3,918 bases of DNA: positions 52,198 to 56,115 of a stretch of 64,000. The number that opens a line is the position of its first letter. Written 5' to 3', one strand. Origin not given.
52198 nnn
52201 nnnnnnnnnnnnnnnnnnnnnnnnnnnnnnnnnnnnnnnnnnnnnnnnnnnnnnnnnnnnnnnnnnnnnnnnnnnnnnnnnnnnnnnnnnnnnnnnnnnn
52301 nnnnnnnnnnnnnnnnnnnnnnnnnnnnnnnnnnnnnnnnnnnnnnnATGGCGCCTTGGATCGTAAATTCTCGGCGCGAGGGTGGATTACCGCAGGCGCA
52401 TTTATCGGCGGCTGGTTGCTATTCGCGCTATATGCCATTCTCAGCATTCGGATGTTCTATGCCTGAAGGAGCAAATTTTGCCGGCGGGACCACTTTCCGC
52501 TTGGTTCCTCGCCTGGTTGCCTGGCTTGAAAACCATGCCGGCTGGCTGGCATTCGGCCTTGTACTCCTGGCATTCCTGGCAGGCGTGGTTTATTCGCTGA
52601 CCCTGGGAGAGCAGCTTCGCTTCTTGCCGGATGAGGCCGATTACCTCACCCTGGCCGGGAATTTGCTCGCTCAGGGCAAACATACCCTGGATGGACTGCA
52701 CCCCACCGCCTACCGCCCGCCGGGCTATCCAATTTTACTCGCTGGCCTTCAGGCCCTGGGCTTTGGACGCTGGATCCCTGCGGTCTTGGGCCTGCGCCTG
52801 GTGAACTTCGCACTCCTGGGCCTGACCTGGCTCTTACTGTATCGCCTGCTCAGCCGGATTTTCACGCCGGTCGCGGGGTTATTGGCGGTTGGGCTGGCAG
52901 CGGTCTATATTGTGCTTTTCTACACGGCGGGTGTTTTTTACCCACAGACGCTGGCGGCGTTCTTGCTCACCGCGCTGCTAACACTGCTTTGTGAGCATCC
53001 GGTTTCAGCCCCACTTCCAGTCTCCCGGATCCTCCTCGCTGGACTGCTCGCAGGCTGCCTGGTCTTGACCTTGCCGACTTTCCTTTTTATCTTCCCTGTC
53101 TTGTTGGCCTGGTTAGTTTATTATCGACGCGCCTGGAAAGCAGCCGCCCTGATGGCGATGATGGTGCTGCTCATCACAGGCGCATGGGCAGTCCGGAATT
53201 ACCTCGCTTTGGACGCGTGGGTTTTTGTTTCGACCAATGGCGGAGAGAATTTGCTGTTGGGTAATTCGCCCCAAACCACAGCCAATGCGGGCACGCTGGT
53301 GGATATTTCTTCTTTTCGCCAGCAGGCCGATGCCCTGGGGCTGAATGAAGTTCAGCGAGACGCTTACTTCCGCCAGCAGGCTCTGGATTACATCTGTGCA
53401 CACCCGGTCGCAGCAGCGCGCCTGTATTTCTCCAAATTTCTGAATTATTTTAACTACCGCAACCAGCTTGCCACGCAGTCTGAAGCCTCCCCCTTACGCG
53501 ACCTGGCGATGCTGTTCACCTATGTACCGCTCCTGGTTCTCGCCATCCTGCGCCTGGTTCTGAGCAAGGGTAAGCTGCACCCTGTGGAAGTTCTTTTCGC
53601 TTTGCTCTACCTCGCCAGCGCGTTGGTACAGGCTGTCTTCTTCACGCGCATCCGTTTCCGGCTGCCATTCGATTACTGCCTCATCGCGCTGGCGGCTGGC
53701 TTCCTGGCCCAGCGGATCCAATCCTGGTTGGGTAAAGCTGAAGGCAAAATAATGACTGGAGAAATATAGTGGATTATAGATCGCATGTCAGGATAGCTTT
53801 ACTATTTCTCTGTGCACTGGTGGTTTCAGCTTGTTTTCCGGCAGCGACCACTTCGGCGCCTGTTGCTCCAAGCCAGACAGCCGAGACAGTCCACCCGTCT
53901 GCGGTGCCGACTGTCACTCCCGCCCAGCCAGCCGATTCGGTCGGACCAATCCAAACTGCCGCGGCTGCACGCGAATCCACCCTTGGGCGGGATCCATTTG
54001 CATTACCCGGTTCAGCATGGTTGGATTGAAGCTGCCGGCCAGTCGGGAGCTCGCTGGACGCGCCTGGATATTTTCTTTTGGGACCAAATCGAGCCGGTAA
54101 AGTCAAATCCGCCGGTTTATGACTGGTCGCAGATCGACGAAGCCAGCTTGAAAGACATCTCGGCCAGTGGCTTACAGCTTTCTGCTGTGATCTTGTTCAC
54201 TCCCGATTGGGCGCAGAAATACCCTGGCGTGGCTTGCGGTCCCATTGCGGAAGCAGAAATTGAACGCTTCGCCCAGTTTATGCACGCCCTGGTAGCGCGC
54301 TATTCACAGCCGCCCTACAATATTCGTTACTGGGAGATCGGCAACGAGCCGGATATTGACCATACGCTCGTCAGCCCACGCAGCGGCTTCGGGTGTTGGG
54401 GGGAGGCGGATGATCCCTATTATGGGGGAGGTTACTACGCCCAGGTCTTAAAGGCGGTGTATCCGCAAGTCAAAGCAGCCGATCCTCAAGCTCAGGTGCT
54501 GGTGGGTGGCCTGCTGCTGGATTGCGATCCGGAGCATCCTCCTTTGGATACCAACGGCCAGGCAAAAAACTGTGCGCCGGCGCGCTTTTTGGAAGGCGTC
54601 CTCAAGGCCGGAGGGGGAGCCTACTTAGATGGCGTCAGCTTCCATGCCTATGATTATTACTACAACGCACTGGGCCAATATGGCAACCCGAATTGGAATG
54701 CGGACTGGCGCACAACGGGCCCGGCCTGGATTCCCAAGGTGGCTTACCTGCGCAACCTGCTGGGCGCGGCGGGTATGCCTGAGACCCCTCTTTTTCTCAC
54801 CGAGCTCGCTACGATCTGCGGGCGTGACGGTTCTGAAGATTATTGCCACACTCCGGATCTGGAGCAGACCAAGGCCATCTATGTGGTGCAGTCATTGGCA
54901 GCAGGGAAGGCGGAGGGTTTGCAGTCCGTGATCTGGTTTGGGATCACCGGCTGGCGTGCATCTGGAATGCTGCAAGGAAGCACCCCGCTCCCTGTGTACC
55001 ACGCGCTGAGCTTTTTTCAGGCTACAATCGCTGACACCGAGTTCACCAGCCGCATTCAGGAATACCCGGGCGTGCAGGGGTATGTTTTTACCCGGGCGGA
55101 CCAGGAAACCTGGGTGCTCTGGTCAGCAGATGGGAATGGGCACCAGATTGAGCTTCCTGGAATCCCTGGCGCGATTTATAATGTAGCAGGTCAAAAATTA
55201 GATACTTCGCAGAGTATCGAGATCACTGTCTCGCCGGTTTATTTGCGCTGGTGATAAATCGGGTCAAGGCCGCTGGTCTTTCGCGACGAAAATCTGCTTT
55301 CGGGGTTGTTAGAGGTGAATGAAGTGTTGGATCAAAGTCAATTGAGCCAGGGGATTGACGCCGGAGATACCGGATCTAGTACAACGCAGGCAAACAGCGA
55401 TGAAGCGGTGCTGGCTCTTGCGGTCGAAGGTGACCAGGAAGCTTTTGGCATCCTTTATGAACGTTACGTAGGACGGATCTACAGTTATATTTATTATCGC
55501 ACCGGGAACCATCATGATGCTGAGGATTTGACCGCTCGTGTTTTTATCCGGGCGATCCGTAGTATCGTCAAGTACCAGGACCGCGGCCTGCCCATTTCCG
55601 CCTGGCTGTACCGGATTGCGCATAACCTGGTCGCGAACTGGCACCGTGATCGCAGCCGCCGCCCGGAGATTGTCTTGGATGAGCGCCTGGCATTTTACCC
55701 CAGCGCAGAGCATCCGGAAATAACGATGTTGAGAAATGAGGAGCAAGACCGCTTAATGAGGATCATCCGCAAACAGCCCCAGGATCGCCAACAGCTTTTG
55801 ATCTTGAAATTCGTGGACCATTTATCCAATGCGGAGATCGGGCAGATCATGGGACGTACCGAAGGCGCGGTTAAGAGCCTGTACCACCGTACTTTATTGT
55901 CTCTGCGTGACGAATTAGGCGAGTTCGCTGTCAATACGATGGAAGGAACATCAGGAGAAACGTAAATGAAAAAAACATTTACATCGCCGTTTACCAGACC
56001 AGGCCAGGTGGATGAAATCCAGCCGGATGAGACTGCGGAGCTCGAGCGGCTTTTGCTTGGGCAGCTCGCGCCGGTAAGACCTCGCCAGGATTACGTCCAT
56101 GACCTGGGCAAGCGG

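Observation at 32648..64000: Large surface-glycan locus with many nucleotide-sugar pathways but almost no soluble glycosyltransferases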

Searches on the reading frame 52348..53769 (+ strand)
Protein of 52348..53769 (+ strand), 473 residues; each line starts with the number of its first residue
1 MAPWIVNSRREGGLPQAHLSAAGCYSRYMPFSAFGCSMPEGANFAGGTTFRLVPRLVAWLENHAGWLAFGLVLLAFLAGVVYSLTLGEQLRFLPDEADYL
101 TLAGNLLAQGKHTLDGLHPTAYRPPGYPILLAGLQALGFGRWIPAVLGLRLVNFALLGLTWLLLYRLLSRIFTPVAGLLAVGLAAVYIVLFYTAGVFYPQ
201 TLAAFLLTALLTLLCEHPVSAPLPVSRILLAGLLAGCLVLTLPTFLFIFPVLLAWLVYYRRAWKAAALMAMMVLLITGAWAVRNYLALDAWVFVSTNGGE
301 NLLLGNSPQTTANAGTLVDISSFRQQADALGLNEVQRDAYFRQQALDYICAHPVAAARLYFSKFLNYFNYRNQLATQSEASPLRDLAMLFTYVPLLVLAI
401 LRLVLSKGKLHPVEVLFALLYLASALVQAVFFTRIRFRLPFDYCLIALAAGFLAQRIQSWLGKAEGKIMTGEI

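Call 6: search_protein_families(library=pfam, proteins=[window:52348-53769:+], max_evalue=0.001)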
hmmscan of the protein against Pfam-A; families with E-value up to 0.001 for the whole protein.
window:52348-53769:+ (473 aa): 0 families

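Call 15: search_protein_families(library=ncbifam, proteins=[window:52348-53769:+], max_evalue=0.01)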
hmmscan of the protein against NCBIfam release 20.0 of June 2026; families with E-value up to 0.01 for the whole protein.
window:52348-53769:+ (473 aa): 0 families

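Call 42: search_protein_families(library=pfam, proteins=[window:52504-53769:+], max_evalue=5)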
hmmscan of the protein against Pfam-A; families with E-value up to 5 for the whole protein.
window:52504-53769:+ (421 aa): 2 families
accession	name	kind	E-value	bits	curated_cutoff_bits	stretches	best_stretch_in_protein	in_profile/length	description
PF04190.19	GET4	-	0.0096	16.1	30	1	249-349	111-201/257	Golgi to ER traffic protein 4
PF13231.12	PMT_2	-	0.02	15.5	26.1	1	95-223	22-150/160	Dolichyl-phosphate-mannose-protein mannosyltransferase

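Call 43: find_homologous_proteins(query=window:52504-53769:+, max_evalue=0.001)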
Query window:52504-53769:+ (421 aa): 502 proteins with E <= 0.001 among 8000 candidates; the best 120 are listed.
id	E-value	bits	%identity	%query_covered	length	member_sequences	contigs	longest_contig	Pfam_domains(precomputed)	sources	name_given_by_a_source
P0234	4.7e-268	907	100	100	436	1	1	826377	-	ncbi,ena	-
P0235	6.3e-110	387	49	98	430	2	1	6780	-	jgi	jgi:4-amino-4-deoxy-L-arabinose transferase-like glycosyltransferase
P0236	7.7e-110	386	50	96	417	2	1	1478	-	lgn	-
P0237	8.3e-109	383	50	95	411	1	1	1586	PF13231.13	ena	-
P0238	1.0e-107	379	49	96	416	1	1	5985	PF13231.13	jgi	jgi:4-amino-4-deoxy-L-arabinose transferase-like glycosyltransferase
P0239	3.9e-106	374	49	96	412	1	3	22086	PF13231.13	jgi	jgi:4-amino-4-deoxy-L-arabinose transferase-like glycosyltransferase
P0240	4.6e-106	374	49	95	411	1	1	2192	PF13231.13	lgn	-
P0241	1.2e-105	372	49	96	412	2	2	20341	PF13231.13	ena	-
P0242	1.6e-104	369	48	96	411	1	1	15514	PF13231.13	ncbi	-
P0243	1.4e-102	362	46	99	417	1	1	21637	PF13231.13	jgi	jgi:4-amino-4-deoxy-L-arabinose transferase-like glycosyltransferase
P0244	2.1e-102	362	50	92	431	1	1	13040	-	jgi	jgi:hypothetical protein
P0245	2.2e-101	358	50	91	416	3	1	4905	PF13231.13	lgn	-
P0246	7.1e-101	357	50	95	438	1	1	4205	-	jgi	-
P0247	2.1e-100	355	49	94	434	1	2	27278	-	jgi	jgi:hypothetical protein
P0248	3.4e-99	351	47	97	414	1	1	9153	-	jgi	jgi:hypothetical protein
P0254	1.4e-98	349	45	95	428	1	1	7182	PF13231.13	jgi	jgi:4-amino-4-deoxy-L-arabinose transferase-like glycosyltransferase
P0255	4.0e-98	348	48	90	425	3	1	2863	PF13231.13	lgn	-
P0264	5.5e-97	344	47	93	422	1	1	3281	PF13231.13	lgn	-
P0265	1.2e-96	343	48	91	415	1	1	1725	PF13231.13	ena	-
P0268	1.9e-96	342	45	96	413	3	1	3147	PF13231.13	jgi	jgi:4-amino-4-deoxy-L-arabinose transferase-like glycosyltransferase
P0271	4.6e-96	341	46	98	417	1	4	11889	PF13231.13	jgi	-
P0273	7.9e-96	340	45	99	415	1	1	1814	PF13231.13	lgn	-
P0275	1.2e-95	339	45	93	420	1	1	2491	PF13231.13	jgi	jgi:4-amino-4-deoxy-L-arabinose transferase-like glycosyltransferase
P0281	8.6e-95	337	47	92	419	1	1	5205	PF13231.13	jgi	jgi:hypothetical protein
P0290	9.2e-94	333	43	100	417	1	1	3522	PF13231.13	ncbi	-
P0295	3.4e-93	331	44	99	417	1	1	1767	PF13231.13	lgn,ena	-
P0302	1.9e-92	329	43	99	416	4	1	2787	PF13231.13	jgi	-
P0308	3.3e-91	325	45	96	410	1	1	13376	PF13231.13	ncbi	-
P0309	3.6e-91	325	43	97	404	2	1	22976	PF13231.13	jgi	jgi:4-amino-4-deoxy-L-arabinose transferase-like glycosyltransferase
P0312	4.6e-91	324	43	99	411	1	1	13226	PF13231.13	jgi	jgi:hypothetical protein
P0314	6.3e-91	324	43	92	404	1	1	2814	PF13231.13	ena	-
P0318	2.9e-90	322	48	85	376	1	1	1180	PF13231.13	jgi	jgi:4-amino-4-deoxy-L-arabinose transferase-like glycosyltransferase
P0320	3.8e-90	321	44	94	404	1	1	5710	PF13231.13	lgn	-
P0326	2.0e-89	319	44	96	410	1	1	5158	PF13231.13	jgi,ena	-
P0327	2.1e-89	319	41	100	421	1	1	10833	PF13231.13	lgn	-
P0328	2.2e-89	319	44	97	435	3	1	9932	PF13231.13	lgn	-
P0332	3.9e-89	318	44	92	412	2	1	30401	PF11992.14,PF13231.13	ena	-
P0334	1.3e-88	316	46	94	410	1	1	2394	PF13231.13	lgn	-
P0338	1.5e-88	316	45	92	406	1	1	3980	PF13231.13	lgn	-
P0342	4.8e-88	314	44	94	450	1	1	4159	PF13231.13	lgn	-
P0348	1.3e-87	313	42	99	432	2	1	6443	PF13231.13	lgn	-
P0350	3.0e-87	312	42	97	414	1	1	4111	PF11992.14,PF13231.13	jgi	-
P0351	3.4e-87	312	47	89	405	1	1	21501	PF13231.13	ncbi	-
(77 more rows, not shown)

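Call 59: predict_structure(alignment_id=A2)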
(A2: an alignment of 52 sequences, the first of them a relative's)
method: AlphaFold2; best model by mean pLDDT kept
length: 436 residues; sequences in the alignment: 52
mean_pLDDT: 92.6   pTM: 0.91
mean pLDDT of the five models: 92.6, 92.6, 92.0, 91.8, 91.3
residues with pLDDT >= 90: 360; 70-90: 48; 50-70: 23; < 50: 5
segments of 3 or more residues with pLDDT < 50: 1-3
pLDDT, mean of each block of 10 residues (from residue 1): 53 84 97 98 96 91 97 97 97 96 91 96 98 97 97 88 96 97 95 98 96 98 97 98 98 97 96 91 97 98 98 98 95 67 80 92 96 96 97 86 96 97 81 53
secondary structure, 60 per line:
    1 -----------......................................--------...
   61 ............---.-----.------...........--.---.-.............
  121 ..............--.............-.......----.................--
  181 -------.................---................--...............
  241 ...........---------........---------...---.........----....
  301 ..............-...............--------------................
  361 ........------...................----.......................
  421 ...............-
elements in order: H12-49 H58-72 H89-99 H108-134 H137-149 H151-157 H162-178 H188-204 H208-223 H226-251 H261-268 H284-292 H297-314 H316-330 H345-368 H375-393 H398-435

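Call 65: fold_search(model_id=the predicted structure, library=pdb)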
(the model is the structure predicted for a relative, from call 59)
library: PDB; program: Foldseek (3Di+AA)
matches with E <= 10: 289; with E <= 0.001: 18
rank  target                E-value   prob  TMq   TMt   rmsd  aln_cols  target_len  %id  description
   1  6s7t_A                1.6e-05  1.00  0.54  0.35  13.7       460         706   16  Cryo-EM structure of human oligosaccharyltransferase complex OST-B (released 2019-12-18)
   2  9n9j_I                1.6e-05  1.00  0.52  0.35  14.7       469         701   14  Structure of a GRP94 folding intermediate engaged with a CCDC134- and FKBP11-bound secretory translocon (released 2025-11-19)
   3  8b6l_I                1.7e-05  1.00  0.51  0.35  14.1       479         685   14  Subtomogram average of the human Sec61-TRAP-OSTA-translocon (released 2022-12-07)
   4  6ftg_5                4.3e-05  1.00  0.49  0.35  15.5       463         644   15  Subtomogram average of OST-containing ribosome-translocon complexes from canine rough microsomal membranes (released 2018-03-21)
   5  6ezn_F                5.1e-05  1.00  0.48  0.34  13.7       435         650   14  Cryo-EM structure of the yeast oligosaccharyltransferase (OST) complex (released 2018-01-17)
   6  8agc_A                5.8e-05  1.00  0.50  0.33  14.6       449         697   15  Structure of yeast oligosaccharylransferase complex with lipid-linked oligosaccharide and non-acceptor peptide bound (released 2022-12-07)
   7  6s7o_A                5.8e-05  1.00  0.52  0.36  15.0       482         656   13  Cryo-EM structure of human oligosaccharyltransferase complex OST-A (released 2019-12-18)
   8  5ezm                  6.3e-05  1.00  0.38  0.32  16.0       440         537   16  Crystal Structure of ArnT from Cupriavidus metallidurans in the apo state (released 2016-02-17)
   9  5f15                  6.8e-05  1.00  0.40  0.33  16.5       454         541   15  Crystal Structure of ArnT from Cupriavidus metallidurans bound to Undecaprenyl phosphate (released 2016-02-17)
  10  7oci_F                7.4e-05  1.00  0.49  0.35  12.8       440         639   14  Cryo-EM structure of yeast Ost6p containing oligosaccharyltransferase complex (released 2022-02-16)
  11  8age_A                1.1e-04  1.00  0.50  0.36  11.5       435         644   14  Structure of yeast oligosaccharylransferase complex with acceptor peptide bound (released 2022-12-07)
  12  8agb_A                1.3e-04  1.00  0.52  0.37  13.0       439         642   14  Structure of yeast oligosaccharylransferase complex with lipid-linked oligosaccharide bound (released 2022-12-07)
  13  7e9s_A                1.8e-04  1.00  0.47  0.26  11.9       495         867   15  Archaeal oligosaccharyltransferase AglB from Archaeoglobus fulgidus in complex with an inhibitory peptide and a dolich (released 2021-09-08)
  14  3wak                  2.0e-04  1.00  0.52  0.29  13.9       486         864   14  Crystal structure of the Archaeoglobus fulgidus oligosaccharyltransferase (O29867_ARCFU) in the apo form (released 2013-10-30)
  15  3waj                  2.6e-04  1.00  0.51  0.30  15.0       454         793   13  Crystal structure of the Archaeoglobus fulgidus oligosaccharyltransferase (O29867_ARCFU) complex with Zn and sulfate (released 2013-10-30)
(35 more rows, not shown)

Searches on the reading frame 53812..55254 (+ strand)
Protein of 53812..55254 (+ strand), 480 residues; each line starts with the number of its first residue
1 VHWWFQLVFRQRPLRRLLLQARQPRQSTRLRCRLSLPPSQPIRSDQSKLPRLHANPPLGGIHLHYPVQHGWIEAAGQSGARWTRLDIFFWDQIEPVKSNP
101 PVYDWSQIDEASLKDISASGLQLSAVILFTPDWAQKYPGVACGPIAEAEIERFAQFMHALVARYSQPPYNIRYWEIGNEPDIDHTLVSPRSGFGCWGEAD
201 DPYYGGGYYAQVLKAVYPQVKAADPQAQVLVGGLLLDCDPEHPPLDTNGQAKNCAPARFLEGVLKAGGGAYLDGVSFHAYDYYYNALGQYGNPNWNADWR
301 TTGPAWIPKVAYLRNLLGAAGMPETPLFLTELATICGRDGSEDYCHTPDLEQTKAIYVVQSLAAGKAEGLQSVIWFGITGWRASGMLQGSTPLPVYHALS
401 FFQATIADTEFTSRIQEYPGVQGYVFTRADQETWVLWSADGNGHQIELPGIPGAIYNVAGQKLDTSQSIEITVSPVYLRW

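Call 6: search_protein_families(library=pfam, proteins=[window:53812-55254:+], max_evalue=0.001)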
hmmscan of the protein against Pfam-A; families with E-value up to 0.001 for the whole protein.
window:53812-55254:+ (480 aa): 0 families

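Call 15: search_protein_families(library=ncbifam, proteins=[window:53812-55254:+], max_evalue=0.01)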
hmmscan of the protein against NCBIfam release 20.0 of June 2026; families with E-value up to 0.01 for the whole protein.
window:53812-55254:+ (480 aa): 0 families

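Call 42: search_protein_families(library=pfam, proteins=[window:53812-55254:+], max_evalue=5)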
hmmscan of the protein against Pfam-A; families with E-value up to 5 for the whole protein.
window:53812-55254:+ (480 aa): 1 family
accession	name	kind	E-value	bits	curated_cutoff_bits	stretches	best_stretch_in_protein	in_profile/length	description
PF02449.21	Glyco_hydro_42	-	0.045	13.5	21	1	76-131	20-68/376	Beta-galactosidase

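Call 80: search_solved_structures(query=A6, max_evalue=1)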
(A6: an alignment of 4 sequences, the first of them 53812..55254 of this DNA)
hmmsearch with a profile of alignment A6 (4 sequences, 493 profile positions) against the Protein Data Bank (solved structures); distinct sequences matched with E-value up to 1: 3.
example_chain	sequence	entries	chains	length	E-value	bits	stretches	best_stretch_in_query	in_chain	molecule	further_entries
4ekj_A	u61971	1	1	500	0.0053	18.7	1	86-194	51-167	Beta-xylosidase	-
4m29_A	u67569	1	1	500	0.0053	18.7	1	86-194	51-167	Beta-xylosidase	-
5jvk_A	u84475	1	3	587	0.077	14.9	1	210-244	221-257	Uncharacterized protein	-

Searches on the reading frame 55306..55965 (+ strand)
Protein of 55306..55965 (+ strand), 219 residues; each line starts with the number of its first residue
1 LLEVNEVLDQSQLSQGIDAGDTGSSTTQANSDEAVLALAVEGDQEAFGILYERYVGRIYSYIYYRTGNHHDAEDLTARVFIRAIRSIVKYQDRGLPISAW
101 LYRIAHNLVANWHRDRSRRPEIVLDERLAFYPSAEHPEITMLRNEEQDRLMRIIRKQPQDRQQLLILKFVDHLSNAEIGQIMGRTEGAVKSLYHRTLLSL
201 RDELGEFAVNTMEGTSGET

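Call 6: search_protein_families(library=pfam, proteins=[window:55306-55965:+], max_evalue=0.001)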
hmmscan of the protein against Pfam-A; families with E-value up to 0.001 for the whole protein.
window:55306-55965:+ (219 aa): 3 families
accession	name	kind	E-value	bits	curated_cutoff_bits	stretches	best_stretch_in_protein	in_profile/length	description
PF04542.20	Sigma70_r2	-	1.5e-17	63.6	24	1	50-119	1-71/71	Sigma-70 region 2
PF08281.18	Sigma70_r4_2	-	1.2e-10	41.3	25.7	1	148-198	2-52/54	Sigma-70, region 4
PF04545.22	Sigma70_r4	-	1.6e-07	31.2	24.1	1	159-201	7-49/50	Sigma-70, region 4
